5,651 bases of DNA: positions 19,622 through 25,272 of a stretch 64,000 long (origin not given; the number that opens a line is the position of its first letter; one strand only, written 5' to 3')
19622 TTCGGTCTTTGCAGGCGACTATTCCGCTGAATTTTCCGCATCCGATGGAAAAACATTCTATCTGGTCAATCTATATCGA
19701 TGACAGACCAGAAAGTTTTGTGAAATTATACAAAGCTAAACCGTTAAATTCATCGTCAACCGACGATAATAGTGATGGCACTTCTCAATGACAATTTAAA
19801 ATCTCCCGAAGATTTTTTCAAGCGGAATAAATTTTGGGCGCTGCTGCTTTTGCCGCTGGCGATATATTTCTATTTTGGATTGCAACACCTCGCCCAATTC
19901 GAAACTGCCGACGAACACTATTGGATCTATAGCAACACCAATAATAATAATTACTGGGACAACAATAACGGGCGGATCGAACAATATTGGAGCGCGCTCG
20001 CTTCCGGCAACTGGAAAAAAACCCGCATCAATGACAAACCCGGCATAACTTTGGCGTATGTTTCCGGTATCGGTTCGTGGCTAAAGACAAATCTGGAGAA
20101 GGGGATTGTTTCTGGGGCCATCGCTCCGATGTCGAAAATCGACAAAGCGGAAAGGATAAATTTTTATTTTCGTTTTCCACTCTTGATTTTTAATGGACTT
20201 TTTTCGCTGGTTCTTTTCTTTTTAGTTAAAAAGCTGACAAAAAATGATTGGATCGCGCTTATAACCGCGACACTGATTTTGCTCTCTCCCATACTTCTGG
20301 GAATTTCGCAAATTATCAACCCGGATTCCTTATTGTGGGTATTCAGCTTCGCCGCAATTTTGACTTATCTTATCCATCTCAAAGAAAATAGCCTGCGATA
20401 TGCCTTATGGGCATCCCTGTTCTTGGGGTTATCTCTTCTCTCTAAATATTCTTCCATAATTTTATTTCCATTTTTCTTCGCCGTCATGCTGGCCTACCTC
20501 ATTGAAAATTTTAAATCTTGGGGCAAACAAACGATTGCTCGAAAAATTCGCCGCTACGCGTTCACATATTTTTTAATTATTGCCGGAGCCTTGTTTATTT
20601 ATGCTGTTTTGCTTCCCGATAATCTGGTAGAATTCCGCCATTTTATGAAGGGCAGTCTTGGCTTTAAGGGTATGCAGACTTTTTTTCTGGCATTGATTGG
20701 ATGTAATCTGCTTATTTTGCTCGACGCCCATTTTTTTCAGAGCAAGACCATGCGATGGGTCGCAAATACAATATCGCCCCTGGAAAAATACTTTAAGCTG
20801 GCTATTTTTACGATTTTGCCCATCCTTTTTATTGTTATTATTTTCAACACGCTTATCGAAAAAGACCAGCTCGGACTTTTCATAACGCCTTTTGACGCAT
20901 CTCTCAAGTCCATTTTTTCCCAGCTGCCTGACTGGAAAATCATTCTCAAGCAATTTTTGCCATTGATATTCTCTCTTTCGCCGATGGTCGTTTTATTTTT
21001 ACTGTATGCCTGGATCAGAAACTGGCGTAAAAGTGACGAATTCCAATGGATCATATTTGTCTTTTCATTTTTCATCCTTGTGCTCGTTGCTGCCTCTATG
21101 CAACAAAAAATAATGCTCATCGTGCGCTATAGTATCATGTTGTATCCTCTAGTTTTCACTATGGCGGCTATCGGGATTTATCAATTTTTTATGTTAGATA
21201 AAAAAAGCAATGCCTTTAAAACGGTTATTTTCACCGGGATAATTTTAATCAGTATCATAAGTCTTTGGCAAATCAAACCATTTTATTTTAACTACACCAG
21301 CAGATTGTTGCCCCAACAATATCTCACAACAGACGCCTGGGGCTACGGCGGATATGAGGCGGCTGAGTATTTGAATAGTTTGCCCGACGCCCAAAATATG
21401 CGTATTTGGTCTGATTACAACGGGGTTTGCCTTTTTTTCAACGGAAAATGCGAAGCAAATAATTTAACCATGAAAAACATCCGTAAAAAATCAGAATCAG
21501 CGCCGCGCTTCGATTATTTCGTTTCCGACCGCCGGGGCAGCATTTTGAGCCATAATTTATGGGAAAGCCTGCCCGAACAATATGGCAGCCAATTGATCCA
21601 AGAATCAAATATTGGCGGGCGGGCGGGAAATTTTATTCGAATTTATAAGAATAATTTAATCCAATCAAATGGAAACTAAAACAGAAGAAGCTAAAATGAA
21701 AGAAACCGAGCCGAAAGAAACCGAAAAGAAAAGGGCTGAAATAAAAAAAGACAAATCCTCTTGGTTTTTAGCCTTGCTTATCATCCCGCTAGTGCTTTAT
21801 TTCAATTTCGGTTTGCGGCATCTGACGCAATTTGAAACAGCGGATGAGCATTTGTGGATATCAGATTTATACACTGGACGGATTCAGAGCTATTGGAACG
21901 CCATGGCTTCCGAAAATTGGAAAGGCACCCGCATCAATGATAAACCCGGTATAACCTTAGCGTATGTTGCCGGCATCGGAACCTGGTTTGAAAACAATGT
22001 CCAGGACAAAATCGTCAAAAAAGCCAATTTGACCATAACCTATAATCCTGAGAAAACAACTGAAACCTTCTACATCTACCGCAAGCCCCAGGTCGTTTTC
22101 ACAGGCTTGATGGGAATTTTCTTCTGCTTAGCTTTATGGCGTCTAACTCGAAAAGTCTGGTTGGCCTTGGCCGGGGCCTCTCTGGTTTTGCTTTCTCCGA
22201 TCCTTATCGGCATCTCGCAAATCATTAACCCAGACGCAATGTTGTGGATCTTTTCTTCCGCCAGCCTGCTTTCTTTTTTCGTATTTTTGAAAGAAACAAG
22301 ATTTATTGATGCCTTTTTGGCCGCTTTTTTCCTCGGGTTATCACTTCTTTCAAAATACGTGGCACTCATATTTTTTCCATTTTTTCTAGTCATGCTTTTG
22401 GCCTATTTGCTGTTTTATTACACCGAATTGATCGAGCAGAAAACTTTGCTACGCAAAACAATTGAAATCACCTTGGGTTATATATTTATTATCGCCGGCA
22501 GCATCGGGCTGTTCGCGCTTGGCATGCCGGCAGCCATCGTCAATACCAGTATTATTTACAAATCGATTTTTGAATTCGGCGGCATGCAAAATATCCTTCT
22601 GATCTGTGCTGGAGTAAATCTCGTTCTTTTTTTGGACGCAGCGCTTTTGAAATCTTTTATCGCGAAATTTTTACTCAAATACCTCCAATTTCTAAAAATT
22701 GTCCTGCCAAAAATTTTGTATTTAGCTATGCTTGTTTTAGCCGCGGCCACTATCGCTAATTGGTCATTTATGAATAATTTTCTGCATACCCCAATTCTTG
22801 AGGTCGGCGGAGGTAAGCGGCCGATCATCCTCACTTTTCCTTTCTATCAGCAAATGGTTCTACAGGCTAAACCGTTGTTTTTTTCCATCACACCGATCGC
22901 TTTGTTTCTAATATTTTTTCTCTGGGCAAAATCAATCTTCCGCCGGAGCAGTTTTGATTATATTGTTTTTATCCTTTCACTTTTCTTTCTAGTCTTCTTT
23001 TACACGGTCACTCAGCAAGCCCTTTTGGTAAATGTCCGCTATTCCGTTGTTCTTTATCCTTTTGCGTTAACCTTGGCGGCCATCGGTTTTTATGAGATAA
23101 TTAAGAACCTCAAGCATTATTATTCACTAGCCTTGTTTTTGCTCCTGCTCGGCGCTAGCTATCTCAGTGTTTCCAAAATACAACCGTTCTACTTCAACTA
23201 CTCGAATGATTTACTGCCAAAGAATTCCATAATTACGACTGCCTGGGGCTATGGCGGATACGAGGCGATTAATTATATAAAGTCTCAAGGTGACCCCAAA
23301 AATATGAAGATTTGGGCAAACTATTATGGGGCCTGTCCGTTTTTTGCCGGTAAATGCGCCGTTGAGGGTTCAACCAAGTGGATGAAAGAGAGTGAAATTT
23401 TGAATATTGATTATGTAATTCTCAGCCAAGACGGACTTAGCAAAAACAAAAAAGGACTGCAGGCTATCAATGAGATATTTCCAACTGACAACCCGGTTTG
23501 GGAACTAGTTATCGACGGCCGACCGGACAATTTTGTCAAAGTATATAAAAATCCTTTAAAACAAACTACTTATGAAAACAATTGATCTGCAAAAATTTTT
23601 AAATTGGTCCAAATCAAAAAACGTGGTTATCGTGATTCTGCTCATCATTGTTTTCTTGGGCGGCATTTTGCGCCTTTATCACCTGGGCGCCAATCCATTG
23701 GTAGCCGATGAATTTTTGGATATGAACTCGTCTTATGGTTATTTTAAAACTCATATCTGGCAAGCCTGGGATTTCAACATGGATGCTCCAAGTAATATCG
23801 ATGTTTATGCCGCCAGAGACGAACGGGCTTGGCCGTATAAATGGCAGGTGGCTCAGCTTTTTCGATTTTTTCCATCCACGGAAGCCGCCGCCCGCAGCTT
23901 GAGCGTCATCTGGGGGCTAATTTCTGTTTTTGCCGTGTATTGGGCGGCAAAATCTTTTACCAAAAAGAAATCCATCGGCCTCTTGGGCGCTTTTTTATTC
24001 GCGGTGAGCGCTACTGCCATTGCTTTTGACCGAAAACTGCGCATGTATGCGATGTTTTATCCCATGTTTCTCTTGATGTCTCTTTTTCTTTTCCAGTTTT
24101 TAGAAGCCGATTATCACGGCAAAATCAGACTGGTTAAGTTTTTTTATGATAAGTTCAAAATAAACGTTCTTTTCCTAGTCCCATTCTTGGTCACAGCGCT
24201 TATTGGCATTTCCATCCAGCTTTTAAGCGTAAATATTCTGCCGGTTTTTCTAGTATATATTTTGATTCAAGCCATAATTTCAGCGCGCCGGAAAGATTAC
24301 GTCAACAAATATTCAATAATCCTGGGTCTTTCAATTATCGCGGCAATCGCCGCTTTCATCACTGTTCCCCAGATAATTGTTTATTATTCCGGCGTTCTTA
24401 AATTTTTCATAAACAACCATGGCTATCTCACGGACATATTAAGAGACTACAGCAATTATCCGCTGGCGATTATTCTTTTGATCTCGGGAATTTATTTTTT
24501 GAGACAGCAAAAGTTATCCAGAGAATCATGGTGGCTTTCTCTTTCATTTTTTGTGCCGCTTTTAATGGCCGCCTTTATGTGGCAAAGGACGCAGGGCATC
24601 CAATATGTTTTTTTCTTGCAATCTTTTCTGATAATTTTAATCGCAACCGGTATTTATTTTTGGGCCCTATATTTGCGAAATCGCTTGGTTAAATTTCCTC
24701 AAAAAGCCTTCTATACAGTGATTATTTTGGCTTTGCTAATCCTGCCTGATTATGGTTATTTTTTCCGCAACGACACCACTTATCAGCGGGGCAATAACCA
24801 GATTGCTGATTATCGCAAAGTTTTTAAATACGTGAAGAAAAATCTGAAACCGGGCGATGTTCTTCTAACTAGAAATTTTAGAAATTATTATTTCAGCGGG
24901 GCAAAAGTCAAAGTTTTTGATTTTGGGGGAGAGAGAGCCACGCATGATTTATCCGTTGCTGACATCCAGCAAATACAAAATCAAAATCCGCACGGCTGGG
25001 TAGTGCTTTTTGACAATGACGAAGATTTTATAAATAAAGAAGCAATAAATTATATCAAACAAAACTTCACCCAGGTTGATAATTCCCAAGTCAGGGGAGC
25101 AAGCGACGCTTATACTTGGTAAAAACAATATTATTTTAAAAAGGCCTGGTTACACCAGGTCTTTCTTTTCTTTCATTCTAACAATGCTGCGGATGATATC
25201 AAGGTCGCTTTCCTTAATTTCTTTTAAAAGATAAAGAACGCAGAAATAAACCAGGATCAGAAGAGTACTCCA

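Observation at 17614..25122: Tightly overlapping tandem array of four GT-C paralogs behind a consensus promoter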

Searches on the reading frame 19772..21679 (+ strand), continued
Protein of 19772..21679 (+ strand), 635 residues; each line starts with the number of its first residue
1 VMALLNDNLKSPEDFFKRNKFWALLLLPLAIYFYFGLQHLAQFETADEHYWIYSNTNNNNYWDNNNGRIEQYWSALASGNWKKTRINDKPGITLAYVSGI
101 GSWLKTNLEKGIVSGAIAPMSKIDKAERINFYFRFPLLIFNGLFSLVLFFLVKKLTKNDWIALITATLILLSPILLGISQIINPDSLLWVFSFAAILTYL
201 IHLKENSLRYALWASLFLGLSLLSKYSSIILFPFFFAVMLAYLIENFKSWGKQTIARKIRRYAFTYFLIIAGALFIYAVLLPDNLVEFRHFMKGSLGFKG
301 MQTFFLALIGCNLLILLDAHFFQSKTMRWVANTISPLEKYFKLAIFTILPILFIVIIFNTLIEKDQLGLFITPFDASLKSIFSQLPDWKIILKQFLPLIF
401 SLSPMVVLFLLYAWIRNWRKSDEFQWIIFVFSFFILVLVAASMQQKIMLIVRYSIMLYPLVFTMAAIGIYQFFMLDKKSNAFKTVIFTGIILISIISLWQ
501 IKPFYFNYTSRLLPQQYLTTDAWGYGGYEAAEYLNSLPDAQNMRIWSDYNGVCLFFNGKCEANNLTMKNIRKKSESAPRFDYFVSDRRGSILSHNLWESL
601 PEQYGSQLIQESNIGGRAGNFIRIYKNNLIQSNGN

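Call 46: find_encoding_contigs(protein=P0001, flank=10000, max_places=4)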
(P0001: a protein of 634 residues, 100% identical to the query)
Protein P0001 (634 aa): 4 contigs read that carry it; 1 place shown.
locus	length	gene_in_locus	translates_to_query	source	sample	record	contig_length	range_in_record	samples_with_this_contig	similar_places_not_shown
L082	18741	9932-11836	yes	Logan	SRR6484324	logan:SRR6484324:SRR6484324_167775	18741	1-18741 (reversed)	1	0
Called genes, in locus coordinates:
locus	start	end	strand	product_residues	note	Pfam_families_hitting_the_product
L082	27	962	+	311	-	PF00535:Glycos_transf_2, PF10111:Glyco_tranf_2_2 (weak)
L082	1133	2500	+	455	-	PF03721:UDPG_MGDP_dh_N, PF00984:UDPG_MGDP_dh, PF03720:UDPG_MGDP_dh_C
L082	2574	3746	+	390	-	PF13439:Glyco_transf_4 (weak), PF20706:GT4-conflict, PF00534:Glycos_transf_1, PF13692:Glyco_trans_1_4, PF13524:Glyco_trans_1_2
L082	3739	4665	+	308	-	PF03706:LPG_synthase_TM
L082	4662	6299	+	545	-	PF02366:PMT, PF13231:PMT_2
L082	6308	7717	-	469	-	PF12708:Pect-lyase_RHGA_epim (weak), PF00295:Glyco_hydro_28, PF13229:Beta_helix (faint)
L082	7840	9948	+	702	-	PF02366:PMT, PF13231:PMT_2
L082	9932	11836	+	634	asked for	PF02366:PMT, PF13231:PMT_2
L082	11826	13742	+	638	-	PF02366:PMT, PF13231:PMT_2 (weak)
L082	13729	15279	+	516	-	-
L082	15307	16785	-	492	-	PF01943:Polysacc_synt, PF13440:Polysacc_synt_3, PF03023:MurJ, PF01554:MatE (weak)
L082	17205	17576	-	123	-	-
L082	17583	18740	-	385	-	?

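Call 80: search_protein_families(library=pfam, proteins=[L032:8612-9340:+, L010:9234-9947:+], max_evalue=0.001)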
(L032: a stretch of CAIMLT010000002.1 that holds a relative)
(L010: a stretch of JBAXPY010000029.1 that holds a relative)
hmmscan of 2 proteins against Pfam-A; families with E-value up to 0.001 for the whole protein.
L032:8612-9340:+ (242 aa): 2 families
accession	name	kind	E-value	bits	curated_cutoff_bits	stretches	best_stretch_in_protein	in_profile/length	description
PF04794.17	YdjC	-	3.9e-23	83.1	29.7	1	8-212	2-216/266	YdjC-like protein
PF02244.21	Propep_M14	-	0.00028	21.4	22.1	0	187-211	31-55/73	Carboxypeptidase activation peptide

L010:9234-9947:+ (237 aa): 1 family
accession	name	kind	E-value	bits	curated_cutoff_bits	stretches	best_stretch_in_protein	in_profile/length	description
PF04794.17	YdjC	-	1.9e-25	90.7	29.7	1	7-225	1-229/266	YdjC-like protein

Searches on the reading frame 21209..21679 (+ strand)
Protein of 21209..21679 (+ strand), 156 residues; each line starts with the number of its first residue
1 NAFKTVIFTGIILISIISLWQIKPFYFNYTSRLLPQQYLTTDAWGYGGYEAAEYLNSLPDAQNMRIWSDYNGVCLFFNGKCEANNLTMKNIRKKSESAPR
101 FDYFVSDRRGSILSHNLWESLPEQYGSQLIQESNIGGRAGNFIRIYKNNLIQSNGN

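Call 37: search_protein_families(library=pfam, proteins=[window:21209-21679:+], max_evalue=10)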
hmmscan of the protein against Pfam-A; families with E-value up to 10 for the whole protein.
window:21209-21679:+ (156 aa): 0 families

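Call 70: search_protein_representatives(protein=window:21254-21676:+)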
Query: 141 residues. Proteins with E-value up to 0.001 (for the whole library): 358; up to 1e-10: 261; up to 1e-30: 19. The best 150 are listed.
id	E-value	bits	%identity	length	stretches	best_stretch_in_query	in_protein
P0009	3.4e-49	182.6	61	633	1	2-134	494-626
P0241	2.0e-44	167.1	56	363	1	3-135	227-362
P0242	3.3e-43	163.2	59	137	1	3-133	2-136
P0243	8.6e-41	155.4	54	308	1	3-134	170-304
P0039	1.1e-38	148.5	55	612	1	2-136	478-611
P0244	7.3e-37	142.6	53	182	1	2-133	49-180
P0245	4.0e-36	140.2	54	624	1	2-140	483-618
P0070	8.7e-36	139.1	52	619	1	3-135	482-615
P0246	2.2e-35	137.8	47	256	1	1-135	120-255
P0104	7.7e-35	136.1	50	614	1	1-134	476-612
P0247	2.6e-34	134.4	57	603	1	1-132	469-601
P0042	2.9e-34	134.2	50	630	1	1-133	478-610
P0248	7.4e-34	132.9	51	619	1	2-135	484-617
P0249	8.4e-33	129.4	50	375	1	2-132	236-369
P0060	9.1e-33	129.3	50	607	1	2-133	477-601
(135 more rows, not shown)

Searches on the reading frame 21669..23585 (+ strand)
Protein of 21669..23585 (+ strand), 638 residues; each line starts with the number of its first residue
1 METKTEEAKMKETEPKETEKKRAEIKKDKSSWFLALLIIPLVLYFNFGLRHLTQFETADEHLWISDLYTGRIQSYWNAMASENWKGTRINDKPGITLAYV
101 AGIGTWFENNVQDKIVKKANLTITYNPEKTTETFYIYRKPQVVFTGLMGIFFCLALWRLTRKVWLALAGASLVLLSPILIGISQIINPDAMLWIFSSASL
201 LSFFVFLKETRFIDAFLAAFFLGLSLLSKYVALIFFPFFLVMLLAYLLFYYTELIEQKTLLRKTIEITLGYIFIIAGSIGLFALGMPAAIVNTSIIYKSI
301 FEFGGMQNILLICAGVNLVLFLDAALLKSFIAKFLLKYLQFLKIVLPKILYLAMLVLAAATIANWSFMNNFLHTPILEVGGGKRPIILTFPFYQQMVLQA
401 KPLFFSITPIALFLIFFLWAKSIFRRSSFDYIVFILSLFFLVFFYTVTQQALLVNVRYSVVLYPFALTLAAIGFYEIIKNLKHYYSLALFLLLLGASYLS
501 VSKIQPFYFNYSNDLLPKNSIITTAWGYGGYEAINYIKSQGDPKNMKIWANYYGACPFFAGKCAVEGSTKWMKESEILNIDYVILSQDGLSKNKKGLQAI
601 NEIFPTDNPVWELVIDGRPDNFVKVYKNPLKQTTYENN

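Call 5: search_protein_families(library=pfam, proteins=[window:21669-23585:+], max_evalue=0.1)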
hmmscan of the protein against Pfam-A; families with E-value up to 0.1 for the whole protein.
window:21669-23585:+ (638 aa): 2 families
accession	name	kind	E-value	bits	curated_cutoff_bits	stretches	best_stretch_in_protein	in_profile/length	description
PF02366.24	PMT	-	1.2e-08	35.3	22.7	1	123-289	68-231/245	Dolichyl-phosphate-mannose-protein mannosyltransferase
PF13231.12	PMT_2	-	3.2e-06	27.9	26.1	1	144-248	27-130/160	Dolichyl-phosphate-mannose-protein mannosyltransferase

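Call 6: search_protein_families(library=ncbifam, proteins=[window:21669-23585:+], max_evalue=0.1)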
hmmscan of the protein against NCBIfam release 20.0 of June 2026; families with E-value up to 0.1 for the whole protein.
window:21669-23585:+ (638 aa): 2 families
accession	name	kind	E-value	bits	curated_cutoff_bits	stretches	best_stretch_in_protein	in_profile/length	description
NF047440.1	LA3751_2_3_fam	subfamily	0.0014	17.5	200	1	339-521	215-402/460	LA_3751/LA_3752 family putative glycosyltransferase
NF008348.1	PRK11131.1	equivalog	0.05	10.8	1400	1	320-386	184-246/1287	ATP-dependent RNA helicase HrpA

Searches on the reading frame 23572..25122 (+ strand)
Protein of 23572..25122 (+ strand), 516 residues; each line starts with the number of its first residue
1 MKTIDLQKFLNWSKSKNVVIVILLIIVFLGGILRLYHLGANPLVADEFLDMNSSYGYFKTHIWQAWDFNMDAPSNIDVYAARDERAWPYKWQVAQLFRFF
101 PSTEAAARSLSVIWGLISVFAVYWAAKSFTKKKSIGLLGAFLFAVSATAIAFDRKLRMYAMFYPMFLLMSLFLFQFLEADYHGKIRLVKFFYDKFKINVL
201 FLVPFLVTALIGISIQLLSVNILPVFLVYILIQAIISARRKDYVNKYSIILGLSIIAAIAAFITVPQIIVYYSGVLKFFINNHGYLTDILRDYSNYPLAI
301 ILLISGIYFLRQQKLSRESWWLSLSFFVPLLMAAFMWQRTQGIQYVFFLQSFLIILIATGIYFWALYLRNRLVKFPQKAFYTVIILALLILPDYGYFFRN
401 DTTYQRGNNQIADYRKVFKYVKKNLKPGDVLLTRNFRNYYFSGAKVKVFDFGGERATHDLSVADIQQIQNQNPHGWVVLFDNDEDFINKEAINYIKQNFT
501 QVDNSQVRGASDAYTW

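Call 5: search_protein_families(library=pfam, proteins=[window:23572-25122:+], max_evalue=0.1)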
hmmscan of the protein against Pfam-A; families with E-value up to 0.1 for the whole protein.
window:23572-25122:+ (516 aa): 2 families
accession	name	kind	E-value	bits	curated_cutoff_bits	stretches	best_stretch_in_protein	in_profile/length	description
PF13231.12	PMT_2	-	1.4e-05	25.8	26.1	1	90-180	7-96/160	Dolichyl-phosphate-mannose-protein mannosyltransferase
PF16938.10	Phage_holin_Dp1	-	0.086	13.6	25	0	10-36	31-57/63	Putative phage holin Dp-1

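Call 6: search_protein_families(library=ncbifam, proteins=[window:23572-25122:+], max_evalue=0.1)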
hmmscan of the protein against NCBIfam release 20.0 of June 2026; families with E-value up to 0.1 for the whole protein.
window:23572-25122:+ (516 aa): 0 families

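Call 51: search_protein_families(library=pfam, alignment_id=A3, max_evalue=0.01)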
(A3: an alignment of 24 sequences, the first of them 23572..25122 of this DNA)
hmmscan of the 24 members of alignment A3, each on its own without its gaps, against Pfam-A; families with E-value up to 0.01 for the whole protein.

A. member 1, window:23572-25122:+ (516 aa): 1 family
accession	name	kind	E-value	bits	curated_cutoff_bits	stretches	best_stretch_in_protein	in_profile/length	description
PF13231.12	PMT_2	-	1.4e-05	25.8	26.1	1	90-180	7-96/160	Dolichyl-phosphate-mannose-protein mannosyltransferase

B. families by the number of members that match (of 24 scanned): 4 families
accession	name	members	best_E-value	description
PF13231.12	PMT_2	8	1.2e-07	Dolichyl-phosphate-mannose-protein mannosyltransferase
PF02366.24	PMT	2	2.8e-05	Dolichyl-phosphate-mannose-protein mannosyltransferase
PF14256.11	YwiC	1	0.0011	YwiC-like protein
PF04932.20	Wzy_C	1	0.0018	O-Antigen ligase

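Call 53: find_homologous_proteins(query=window:23572-25122:+, max_evalue=0.00001)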
Query window:23572-25122:+ (516 aa): 450 proteins with E <= 0.00001 among 8000 candidates; the best 120 are listed.
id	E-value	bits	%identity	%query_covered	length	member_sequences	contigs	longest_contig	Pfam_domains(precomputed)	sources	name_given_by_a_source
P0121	0.0e+0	1144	100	100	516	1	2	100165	-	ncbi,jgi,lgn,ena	ncbi:MAG: glycosyltransferase family 39 protein [Parcubacteria group bacterium]|jgi:hypothetical pro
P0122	1.5e-294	995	84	100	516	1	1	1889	-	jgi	jgi:hypothetical protein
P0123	1.3e-253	860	73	100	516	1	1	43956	-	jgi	-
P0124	1.4e-248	844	72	100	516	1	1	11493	-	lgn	-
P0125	3.7e-226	770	67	99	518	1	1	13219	-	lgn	-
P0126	4.0e-224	763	65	100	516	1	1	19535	-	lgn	-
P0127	5.5e-216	736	63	98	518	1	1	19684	-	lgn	-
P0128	4.7e-213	727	62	100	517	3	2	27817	-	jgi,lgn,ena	-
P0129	5.7e-211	720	61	99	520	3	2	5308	PF13231.13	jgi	jgi:uncharacterized membrane protein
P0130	1.3e-176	606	53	100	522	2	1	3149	-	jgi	-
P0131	1.6e-176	606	55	96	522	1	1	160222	-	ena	-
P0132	1.3e-173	596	52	98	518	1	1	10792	-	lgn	-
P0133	2.8e-170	585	54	100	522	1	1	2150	-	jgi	jgi:hypothetical protein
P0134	7.6e-168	577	52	97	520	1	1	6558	-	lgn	-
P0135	1.2e-166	573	52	96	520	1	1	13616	-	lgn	-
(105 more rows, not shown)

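Call 63: predict_structure(alignment_id=A4)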
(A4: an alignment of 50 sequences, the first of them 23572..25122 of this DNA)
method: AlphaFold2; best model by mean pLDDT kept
length: 516 residues; sequences in the alignment: 50
mean_pLDDT: 89.6   pTM: 0.88
mean pLDDT of the five models: 89.6, 89.6, 89.5, 87.4, 87.4
residues with pLDDT >= 90: 343; 70-90: 133; 50-70: 38; < 50: 2
segments of 3 or more residues with pLDDT < 50: none
pLDDT, mean of each block of 10 residues (from residue 1): 61 75 97 91 85 92 91 75 74 94 93 97 98 98 96 89 96 97 94 95 95 88 96 97 94 94 88 74 88 95 98 97 97 82 84 98 97 92 97 90 70 82 92 90 91 72 93 92 86 95 77 91
secondary structure, 60 per line:
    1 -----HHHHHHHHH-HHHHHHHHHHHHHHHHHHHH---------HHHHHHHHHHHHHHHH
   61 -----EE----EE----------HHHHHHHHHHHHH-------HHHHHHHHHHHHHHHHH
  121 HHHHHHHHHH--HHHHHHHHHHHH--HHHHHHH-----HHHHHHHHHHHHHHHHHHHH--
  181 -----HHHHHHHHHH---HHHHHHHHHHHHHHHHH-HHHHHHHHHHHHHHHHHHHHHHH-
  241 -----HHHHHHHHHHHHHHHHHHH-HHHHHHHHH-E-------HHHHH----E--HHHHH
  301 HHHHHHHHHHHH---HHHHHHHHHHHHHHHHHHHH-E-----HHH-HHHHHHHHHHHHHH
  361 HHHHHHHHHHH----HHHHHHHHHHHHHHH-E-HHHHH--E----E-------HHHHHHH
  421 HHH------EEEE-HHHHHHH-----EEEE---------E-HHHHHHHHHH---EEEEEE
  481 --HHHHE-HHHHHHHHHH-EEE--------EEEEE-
elements in order: H6-14 H16-35 H45-60 H84-96 H104-130 H133-144 H147-153 H159-178 H186-195 H199-215 H217-239 H246-264 H266-274 H284-288 H296-312 H316-335 H347-371 H376-390 H394-398 H414-423 E430-433 H435-441 E447-450 H462-471 E475-480 H483-486 H489-498 E500-502 E511-515
